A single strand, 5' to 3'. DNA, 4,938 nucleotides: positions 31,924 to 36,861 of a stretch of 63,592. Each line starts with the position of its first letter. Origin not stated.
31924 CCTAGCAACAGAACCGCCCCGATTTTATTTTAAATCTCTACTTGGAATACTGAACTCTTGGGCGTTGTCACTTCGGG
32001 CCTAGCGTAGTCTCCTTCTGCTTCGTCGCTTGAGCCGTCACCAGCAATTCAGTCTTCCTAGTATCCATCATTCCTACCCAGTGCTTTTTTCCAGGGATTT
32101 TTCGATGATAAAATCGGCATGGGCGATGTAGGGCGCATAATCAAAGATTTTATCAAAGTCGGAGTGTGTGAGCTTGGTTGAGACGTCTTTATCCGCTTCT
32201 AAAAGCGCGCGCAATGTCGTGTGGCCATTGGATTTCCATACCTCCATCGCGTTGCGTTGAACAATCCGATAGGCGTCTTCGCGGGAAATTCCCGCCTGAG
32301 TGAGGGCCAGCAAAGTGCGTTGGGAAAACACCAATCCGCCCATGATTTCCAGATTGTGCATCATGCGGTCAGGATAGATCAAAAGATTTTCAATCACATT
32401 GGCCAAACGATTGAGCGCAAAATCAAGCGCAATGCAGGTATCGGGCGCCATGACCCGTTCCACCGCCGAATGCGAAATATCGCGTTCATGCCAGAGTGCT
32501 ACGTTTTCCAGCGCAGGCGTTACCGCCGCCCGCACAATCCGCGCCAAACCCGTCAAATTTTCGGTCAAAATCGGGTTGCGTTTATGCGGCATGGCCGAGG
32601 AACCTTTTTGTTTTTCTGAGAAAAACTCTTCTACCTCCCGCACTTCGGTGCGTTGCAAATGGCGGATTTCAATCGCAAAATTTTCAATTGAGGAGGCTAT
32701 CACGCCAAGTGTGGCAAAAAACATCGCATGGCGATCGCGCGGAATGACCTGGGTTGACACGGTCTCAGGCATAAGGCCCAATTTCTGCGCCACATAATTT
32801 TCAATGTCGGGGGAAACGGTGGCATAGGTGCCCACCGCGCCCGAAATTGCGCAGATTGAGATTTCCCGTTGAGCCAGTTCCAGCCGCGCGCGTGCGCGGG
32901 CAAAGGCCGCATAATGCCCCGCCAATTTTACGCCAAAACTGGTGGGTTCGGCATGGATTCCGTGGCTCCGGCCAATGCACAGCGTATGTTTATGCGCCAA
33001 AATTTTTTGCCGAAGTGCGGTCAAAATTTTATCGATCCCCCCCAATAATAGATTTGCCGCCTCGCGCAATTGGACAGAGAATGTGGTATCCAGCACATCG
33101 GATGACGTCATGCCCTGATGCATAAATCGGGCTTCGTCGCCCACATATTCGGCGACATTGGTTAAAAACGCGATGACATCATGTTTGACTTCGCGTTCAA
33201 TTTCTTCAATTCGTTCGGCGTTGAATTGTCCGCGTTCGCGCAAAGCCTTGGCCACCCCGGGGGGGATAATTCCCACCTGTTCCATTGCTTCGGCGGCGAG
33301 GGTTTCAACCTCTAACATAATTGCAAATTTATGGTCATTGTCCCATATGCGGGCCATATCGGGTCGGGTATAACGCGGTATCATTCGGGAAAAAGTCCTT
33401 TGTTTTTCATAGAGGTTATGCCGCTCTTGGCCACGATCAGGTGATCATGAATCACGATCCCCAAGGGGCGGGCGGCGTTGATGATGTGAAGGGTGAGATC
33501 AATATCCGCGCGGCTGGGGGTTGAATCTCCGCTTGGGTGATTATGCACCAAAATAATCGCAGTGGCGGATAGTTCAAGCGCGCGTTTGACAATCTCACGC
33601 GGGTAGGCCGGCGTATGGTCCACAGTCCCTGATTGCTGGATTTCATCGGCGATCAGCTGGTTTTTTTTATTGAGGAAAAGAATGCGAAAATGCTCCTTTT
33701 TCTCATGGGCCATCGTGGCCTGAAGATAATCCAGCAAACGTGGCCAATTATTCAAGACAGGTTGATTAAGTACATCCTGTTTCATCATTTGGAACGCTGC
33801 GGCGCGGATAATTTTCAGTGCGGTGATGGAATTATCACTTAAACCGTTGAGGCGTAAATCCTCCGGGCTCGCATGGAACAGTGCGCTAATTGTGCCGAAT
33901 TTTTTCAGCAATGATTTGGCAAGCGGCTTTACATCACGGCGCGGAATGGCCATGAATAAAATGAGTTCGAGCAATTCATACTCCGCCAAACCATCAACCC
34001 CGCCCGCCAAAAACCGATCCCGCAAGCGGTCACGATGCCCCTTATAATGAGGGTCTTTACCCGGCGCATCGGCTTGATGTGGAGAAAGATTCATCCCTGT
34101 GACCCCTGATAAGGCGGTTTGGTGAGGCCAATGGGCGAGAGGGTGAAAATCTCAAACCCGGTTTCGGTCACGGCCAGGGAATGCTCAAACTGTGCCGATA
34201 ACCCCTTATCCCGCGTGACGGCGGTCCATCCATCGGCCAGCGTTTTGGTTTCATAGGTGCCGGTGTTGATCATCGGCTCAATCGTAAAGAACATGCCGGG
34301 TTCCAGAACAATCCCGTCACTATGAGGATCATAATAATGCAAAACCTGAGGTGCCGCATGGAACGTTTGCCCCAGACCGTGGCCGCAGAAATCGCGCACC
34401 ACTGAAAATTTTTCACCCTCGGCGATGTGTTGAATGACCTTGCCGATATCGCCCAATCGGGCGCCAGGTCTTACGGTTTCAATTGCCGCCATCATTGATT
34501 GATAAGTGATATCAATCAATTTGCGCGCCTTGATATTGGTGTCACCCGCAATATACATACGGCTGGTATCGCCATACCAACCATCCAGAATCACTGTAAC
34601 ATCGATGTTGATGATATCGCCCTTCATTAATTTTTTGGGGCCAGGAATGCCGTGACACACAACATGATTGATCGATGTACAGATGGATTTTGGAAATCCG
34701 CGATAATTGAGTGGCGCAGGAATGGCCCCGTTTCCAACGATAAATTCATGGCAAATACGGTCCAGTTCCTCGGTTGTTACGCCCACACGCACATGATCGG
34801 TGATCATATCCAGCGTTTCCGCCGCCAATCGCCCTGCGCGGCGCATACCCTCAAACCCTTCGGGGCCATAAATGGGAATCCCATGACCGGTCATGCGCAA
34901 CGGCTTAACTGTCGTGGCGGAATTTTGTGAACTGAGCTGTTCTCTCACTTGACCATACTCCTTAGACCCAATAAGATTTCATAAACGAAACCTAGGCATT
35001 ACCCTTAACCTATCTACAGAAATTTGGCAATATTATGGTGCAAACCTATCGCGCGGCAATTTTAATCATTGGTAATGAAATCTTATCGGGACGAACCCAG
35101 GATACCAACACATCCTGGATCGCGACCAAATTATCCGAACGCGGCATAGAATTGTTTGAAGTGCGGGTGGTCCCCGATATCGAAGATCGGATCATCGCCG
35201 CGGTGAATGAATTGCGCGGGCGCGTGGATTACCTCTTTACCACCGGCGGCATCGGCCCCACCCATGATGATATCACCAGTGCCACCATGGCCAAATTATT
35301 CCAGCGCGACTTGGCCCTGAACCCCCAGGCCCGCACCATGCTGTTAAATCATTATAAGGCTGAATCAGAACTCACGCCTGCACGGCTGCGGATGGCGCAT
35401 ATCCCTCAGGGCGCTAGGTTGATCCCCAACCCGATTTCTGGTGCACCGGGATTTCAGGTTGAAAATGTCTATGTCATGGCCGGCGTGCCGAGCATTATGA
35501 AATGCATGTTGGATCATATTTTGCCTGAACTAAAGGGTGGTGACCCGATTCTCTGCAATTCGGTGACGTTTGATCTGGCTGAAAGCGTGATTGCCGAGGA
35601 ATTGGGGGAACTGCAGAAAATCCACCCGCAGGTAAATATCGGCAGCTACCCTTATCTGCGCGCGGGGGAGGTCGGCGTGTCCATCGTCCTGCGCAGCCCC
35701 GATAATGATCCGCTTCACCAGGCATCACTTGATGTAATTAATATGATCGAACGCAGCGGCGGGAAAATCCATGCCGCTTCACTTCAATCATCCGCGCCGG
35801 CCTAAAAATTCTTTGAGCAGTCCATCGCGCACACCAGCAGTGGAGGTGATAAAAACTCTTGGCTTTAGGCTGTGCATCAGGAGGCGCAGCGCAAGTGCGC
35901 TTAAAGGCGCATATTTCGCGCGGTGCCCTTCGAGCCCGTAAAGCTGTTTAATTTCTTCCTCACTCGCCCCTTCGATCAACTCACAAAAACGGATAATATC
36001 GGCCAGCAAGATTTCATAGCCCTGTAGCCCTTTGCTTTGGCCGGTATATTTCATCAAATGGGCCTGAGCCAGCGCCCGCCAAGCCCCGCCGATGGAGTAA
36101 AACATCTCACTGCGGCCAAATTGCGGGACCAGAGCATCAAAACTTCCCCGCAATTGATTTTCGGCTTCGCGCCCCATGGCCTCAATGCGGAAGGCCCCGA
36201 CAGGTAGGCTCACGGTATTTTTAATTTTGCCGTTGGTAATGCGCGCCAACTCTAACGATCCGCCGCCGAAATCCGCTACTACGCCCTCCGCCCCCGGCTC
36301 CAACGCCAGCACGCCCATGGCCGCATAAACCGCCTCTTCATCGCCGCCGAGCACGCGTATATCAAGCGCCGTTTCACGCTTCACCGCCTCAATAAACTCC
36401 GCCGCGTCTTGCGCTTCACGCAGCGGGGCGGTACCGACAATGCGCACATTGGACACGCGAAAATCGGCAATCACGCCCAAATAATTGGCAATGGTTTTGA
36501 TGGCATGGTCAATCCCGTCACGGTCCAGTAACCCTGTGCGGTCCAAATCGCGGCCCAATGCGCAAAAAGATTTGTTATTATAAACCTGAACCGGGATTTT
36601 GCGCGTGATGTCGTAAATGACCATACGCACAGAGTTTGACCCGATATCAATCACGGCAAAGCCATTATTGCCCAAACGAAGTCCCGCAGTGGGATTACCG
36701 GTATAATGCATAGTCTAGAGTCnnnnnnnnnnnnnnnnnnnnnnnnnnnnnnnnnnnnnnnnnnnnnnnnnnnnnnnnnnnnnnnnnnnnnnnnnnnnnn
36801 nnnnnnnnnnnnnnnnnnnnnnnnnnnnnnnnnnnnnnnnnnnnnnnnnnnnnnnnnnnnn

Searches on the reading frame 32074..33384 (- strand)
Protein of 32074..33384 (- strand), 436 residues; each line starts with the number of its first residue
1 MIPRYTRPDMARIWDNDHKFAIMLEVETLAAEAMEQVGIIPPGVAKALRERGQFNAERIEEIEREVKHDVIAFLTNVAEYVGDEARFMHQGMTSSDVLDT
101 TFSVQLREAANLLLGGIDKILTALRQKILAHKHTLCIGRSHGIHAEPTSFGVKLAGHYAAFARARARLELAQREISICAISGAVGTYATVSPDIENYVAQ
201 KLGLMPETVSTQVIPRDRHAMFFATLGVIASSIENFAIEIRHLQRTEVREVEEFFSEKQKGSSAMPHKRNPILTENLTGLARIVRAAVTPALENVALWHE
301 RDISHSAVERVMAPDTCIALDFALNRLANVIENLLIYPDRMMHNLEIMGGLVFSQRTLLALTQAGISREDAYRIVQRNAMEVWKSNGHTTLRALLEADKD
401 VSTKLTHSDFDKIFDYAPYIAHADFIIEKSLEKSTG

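Call 30: search_protein_families(library=pfam, proteins=[window:32074-33384:-], max_evalue=0.00001)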
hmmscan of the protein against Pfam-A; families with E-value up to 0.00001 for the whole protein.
window:32074-33384:- (436 aa): 2 families
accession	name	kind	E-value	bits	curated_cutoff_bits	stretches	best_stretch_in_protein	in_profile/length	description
PF00206.25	Lyase_1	-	1.3e-49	169.8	27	1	8-284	8-310/312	Lyase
PF10397.14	ADSL_C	-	2.6e-23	82.6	32.7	1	350-429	1-78/79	Adenylosuccinate lyase C-terminus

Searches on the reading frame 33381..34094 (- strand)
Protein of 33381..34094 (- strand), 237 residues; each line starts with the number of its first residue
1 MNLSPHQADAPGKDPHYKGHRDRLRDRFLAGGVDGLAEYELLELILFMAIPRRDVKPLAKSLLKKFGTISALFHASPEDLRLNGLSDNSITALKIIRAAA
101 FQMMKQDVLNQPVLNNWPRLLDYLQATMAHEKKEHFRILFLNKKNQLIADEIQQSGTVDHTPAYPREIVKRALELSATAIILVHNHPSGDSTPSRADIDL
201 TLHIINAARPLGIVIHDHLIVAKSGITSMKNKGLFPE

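Call 30: search_protein_families(library=pfam, proteins=[window:33381-34094:-], max_evalue=0.00001)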
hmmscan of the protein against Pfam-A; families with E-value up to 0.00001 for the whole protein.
window:33381-34094:- (237 aa): 2 families
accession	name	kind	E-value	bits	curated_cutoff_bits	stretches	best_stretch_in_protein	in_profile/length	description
PF04002.20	RadC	-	1.1e-42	145.3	22.1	1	115-234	2-121/121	RadC-like JAB domain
PF20582.4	UPF0758_N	-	4.2e-07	30.4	27.1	1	21-86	7-72/77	UPF0758 N-terminal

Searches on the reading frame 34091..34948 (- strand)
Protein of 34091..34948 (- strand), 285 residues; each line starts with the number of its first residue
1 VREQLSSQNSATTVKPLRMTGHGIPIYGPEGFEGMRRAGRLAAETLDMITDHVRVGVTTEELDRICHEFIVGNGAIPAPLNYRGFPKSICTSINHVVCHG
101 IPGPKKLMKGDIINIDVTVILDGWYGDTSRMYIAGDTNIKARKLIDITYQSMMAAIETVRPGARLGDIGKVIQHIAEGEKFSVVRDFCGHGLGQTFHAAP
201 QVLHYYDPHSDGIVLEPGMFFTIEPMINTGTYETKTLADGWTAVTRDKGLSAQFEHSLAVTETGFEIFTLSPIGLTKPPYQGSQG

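Call 30: search_protein_families(library=pfam, proteins=[window:34091-34948:-], max_evalue=0.00001)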
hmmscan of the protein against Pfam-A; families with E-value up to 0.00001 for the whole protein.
window:34091-34948:- (285 aa): 1 family
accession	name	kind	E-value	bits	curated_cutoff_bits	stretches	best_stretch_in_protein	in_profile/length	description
PF00557.29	Peptidase_M24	-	2.4e-51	174.9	23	1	33-262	1-208/208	Metallopeptidase family M24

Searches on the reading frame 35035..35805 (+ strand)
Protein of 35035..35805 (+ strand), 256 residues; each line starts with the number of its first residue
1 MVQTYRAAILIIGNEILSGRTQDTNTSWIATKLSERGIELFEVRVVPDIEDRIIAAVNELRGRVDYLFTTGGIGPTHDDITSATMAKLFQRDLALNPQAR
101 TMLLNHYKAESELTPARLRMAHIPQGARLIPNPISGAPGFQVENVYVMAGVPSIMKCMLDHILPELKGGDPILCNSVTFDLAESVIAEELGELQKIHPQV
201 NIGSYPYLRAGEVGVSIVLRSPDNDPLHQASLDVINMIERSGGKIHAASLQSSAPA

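Call 30: search_protein_families(library=pfam, proteins=[window:35035-35805:+], max_evalue=0.00001)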
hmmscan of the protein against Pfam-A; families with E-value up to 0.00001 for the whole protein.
window:35035-35805:+ (256 aa): 2 families
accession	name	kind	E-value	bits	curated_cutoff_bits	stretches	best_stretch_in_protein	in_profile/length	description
PF00994.29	MoCF_biosynth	-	2.5e-32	112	26.6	1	8-167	1-143/144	Probable molybdopterin binding domain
PF24102.1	FLAD1_M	-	3.9e-14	52.6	27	1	172-239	2-70/78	FAD synthase, middle domain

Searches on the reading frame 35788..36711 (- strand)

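Call 30: search_protein_families(library=pfam, proteins=[window:35788-36711:-], max_evalue=0.00001)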
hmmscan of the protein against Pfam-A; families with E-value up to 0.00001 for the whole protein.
window:35788-36711:- (307 aa): 1 family
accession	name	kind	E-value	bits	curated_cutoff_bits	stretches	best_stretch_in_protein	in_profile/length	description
PF02541.22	Ppx-GppA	-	2.5e-42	145.7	27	1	31-303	1-282/285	Ppx/GppA phosphatase family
